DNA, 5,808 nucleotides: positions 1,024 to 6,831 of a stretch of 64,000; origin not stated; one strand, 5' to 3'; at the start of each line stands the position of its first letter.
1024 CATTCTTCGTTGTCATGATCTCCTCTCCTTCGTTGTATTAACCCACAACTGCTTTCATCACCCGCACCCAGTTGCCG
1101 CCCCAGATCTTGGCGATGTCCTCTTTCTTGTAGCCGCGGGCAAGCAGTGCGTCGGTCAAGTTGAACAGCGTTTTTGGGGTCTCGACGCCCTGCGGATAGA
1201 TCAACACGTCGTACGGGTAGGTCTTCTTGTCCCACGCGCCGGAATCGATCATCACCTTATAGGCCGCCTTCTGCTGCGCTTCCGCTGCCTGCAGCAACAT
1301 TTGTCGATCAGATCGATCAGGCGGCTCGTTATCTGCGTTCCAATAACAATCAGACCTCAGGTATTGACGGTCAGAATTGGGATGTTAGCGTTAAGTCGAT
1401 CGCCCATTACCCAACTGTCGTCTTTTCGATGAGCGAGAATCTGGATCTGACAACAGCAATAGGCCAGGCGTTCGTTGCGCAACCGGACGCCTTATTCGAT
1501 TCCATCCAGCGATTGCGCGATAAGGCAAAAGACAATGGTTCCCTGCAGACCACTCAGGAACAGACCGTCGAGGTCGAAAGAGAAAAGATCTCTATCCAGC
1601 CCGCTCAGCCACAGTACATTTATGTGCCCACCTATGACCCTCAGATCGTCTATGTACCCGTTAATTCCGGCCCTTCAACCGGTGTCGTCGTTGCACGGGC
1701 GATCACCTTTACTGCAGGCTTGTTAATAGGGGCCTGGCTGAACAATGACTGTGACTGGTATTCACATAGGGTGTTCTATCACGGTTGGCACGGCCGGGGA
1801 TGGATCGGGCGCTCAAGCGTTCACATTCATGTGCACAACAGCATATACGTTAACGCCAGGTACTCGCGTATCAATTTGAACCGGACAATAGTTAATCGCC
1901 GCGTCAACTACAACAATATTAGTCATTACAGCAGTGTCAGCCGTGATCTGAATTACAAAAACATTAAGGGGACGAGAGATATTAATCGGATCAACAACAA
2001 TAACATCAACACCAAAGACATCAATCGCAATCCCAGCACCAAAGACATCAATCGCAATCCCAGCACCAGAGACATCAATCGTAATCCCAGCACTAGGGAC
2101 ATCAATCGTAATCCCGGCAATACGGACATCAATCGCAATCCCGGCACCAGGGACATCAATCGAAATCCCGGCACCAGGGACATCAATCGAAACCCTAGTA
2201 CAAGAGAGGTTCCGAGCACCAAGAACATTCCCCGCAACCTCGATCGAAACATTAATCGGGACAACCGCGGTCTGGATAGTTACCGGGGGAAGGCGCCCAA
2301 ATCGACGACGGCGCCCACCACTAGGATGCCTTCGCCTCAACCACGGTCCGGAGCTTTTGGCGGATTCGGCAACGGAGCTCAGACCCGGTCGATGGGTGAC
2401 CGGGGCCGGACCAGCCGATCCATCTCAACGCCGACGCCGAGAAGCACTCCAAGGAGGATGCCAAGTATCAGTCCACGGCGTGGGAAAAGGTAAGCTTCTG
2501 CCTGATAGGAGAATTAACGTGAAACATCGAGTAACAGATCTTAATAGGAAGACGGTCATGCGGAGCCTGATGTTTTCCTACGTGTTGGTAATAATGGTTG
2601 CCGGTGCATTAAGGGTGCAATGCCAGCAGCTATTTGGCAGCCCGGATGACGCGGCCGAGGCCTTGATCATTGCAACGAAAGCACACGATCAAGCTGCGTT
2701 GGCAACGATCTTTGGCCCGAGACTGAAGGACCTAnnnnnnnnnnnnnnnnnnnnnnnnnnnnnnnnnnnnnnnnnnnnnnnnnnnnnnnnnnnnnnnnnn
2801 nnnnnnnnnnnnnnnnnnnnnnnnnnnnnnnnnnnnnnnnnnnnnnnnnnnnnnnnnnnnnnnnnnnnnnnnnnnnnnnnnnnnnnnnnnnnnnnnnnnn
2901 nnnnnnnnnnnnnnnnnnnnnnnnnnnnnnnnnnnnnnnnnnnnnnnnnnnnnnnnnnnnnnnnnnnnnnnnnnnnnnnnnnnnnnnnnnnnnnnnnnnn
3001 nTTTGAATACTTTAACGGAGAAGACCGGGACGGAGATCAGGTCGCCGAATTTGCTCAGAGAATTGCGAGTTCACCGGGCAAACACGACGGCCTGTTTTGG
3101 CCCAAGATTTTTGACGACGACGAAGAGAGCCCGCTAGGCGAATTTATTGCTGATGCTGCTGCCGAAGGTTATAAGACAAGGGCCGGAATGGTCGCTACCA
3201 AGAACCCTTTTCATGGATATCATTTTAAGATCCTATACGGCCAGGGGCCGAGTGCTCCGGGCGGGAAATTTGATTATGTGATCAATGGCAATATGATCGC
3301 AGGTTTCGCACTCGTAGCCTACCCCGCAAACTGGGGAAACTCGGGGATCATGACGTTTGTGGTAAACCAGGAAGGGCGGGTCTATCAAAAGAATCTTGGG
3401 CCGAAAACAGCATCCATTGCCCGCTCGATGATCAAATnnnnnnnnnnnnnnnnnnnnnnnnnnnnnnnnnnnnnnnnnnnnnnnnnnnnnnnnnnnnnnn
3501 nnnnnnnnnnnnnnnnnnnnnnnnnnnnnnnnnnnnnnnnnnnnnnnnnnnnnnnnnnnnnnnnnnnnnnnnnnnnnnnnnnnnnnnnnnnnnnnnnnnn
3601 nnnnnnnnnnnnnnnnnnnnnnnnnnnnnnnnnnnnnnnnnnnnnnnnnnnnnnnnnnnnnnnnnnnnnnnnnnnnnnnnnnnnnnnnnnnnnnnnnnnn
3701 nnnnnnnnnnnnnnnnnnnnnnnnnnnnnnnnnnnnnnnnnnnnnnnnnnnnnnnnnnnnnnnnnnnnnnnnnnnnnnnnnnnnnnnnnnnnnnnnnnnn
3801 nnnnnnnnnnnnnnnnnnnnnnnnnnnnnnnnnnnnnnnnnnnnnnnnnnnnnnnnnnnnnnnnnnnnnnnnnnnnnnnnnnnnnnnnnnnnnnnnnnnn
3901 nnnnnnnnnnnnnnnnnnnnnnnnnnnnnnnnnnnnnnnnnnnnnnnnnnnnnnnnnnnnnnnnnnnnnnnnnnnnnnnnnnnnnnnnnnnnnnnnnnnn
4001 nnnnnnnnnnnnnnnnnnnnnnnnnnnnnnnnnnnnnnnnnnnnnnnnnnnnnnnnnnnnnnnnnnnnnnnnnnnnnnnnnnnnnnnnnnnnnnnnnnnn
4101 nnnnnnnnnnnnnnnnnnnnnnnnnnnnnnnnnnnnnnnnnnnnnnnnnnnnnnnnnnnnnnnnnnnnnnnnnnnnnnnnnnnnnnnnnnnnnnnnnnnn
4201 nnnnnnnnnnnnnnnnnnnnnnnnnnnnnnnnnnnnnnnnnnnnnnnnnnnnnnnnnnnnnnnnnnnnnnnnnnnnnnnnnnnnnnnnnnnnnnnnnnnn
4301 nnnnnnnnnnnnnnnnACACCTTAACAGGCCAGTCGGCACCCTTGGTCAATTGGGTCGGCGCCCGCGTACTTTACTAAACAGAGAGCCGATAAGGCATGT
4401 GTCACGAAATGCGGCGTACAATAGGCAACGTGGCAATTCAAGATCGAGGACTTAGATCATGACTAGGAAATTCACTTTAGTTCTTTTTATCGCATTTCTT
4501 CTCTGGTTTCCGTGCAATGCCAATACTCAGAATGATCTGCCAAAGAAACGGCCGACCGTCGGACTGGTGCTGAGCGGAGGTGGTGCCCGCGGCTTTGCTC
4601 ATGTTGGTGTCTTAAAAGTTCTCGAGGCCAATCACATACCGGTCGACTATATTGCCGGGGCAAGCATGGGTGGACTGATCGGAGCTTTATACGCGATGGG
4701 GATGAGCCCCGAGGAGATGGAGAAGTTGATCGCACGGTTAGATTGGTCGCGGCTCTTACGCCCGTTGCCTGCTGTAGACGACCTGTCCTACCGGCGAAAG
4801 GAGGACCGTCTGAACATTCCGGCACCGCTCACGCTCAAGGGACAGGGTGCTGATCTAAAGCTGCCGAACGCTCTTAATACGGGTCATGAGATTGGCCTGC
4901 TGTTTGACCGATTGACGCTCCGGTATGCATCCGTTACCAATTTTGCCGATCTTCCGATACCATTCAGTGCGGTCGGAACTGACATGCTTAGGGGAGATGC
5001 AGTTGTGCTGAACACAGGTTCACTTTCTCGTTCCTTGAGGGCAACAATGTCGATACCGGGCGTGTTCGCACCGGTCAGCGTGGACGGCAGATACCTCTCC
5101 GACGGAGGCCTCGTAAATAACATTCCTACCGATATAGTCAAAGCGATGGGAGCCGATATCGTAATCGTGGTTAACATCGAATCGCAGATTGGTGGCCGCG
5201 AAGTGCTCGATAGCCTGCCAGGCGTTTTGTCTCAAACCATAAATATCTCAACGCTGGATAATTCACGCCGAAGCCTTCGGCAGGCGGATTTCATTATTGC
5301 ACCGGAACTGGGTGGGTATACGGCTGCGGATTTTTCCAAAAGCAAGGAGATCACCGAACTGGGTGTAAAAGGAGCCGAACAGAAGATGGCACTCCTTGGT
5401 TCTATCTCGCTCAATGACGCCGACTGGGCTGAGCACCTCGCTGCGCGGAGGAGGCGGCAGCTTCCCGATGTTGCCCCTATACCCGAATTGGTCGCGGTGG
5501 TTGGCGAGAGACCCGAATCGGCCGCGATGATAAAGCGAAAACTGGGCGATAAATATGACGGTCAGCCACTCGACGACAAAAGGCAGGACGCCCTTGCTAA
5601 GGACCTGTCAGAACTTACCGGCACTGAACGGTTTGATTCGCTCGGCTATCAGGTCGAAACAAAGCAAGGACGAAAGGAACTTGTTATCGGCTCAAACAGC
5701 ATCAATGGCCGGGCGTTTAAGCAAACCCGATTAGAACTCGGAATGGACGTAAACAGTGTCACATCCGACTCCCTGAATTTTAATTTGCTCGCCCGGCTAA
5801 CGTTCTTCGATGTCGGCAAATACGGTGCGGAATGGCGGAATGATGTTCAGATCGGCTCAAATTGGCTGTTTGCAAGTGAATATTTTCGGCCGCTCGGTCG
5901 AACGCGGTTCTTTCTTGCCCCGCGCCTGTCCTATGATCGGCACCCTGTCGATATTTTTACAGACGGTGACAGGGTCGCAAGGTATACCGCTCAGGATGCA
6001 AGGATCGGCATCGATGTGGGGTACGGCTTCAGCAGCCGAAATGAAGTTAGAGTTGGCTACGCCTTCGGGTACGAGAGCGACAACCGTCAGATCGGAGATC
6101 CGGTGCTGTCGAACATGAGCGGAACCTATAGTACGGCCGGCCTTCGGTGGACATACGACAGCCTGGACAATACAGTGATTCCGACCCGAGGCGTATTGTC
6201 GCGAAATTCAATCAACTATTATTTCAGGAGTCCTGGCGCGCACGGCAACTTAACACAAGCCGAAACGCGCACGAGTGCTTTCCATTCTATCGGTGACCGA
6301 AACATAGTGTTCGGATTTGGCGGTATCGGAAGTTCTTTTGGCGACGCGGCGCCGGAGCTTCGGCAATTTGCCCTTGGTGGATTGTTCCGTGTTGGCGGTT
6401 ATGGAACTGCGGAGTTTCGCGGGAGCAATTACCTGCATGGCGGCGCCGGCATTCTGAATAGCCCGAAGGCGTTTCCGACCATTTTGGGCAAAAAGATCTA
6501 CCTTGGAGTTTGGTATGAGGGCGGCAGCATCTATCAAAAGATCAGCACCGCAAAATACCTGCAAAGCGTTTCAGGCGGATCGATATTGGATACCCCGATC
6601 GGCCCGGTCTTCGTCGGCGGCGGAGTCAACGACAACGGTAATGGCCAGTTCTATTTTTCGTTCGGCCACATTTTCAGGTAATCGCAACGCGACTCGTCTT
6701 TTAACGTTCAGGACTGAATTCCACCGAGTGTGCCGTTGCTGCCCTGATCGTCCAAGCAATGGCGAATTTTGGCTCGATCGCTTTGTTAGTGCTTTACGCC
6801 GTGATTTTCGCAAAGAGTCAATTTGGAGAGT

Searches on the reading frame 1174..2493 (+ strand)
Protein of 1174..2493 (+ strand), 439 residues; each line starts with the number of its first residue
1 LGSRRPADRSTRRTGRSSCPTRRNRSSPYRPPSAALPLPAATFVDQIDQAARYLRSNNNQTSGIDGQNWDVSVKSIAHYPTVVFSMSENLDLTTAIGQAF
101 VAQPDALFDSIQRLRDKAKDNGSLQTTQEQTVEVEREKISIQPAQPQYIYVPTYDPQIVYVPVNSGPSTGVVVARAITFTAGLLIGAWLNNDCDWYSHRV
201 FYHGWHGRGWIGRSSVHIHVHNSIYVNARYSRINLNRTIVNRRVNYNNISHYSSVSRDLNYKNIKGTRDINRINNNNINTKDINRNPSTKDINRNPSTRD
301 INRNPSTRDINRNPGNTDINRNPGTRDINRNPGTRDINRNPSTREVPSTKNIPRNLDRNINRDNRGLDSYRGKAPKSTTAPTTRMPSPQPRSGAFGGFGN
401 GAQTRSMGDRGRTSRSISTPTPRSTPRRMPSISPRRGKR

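Call 41: search_protein_families(library=pfam, proteins=[window:1174-2493:+], max_evalue=0.01)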
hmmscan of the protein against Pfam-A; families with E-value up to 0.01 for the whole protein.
window:1174-2493:+ (439 aa): 1 family
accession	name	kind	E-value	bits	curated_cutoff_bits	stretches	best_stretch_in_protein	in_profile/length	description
PF11737.13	DUF3300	-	9.9e-37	127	25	1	40-231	26-216/227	Protein of unknown function (DUF3300)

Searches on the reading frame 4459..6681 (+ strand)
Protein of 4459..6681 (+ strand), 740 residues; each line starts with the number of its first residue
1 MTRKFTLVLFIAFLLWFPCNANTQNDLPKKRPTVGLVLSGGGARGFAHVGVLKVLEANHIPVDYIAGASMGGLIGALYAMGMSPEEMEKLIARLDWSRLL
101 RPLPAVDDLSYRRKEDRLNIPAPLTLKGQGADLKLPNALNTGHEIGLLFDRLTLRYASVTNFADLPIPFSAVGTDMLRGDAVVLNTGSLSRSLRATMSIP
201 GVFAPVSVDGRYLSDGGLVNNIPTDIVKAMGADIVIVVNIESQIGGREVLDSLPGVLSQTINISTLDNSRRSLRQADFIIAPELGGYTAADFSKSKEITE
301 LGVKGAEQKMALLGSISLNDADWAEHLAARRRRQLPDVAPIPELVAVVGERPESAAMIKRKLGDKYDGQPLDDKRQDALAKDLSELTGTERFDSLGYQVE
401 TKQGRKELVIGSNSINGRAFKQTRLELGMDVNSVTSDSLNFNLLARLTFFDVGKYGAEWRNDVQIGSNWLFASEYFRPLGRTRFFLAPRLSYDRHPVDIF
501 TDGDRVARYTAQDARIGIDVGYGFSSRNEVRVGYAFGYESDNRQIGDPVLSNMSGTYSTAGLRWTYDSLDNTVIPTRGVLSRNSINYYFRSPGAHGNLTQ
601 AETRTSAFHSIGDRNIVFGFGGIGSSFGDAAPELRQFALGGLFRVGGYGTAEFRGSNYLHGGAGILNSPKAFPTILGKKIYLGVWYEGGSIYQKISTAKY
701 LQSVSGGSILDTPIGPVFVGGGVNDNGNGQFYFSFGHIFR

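Call 41: search_protein_families(library=pfam, proteins=[window:4459-6681:+], max_evalue=0.01)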
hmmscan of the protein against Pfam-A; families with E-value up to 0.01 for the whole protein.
window:4459-6681:+ (740 aa): 2 families
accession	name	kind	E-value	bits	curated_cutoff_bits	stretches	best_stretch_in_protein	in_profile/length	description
PF01734.28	Patatin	-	5.9e-33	115.1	27.7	1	36-227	1-190/191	Patatin-like phospholipase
PF01103.29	Omp85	-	1e-08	35.6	24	1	501-739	49-325/325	Omp85 superfamily domain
